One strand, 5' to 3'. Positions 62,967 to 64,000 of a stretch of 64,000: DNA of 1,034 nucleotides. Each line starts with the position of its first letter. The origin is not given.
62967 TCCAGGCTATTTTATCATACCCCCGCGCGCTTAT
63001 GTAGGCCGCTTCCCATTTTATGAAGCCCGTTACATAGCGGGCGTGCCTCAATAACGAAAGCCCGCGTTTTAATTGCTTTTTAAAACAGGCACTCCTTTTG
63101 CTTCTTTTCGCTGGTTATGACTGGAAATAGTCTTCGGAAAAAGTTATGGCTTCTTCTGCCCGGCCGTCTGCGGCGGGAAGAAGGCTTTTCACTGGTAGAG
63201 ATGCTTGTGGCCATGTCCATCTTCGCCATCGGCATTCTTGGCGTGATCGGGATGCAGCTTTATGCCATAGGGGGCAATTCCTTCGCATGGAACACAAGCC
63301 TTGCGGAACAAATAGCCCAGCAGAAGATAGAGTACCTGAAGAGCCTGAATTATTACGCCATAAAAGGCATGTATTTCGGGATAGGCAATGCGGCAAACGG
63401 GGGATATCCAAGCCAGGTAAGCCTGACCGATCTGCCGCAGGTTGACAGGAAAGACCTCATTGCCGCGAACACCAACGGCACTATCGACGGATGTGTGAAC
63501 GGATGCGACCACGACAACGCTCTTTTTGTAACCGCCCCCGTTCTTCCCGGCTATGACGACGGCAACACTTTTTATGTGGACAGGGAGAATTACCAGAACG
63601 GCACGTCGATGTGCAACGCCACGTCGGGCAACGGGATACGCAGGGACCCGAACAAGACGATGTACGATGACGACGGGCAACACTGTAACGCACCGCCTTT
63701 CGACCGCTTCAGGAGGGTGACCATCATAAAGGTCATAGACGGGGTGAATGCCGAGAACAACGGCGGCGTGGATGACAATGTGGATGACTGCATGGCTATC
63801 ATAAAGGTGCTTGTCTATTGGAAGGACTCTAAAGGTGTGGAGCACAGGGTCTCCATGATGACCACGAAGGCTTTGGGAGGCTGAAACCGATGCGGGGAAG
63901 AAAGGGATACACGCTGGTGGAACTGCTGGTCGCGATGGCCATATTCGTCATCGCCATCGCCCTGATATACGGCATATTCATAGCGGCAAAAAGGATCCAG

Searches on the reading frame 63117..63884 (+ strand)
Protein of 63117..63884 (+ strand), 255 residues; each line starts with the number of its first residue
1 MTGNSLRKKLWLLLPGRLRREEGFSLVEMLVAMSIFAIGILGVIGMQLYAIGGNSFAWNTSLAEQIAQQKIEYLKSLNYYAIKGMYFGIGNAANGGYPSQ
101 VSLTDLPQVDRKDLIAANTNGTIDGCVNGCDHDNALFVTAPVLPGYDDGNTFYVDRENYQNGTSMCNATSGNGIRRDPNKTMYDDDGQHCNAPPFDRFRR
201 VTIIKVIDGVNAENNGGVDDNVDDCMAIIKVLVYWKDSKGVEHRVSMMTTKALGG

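Call 80: find_encoding_contigs(protein=window:63117-63884:+, flank=10000, max_places=4)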
Protein window:63117-63884:+ (255 aa): 2 contigs read that carry it; 2 places shown.
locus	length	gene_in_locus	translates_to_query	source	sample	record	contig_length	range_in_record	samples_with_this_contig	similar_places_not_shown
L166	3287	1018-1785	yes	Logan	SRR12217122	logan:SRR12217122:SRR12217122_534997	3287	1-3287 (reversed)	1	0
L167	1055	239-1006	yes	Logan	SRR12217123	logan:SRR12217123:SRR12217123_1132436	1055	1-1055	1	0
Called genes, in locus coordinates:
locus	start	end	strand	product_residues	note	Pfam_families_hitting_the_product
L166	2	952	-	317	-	?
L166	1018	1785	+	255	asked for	PF07963:N_methyl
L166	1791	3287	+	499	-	?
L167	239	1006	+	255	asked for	PF07963:N_methyl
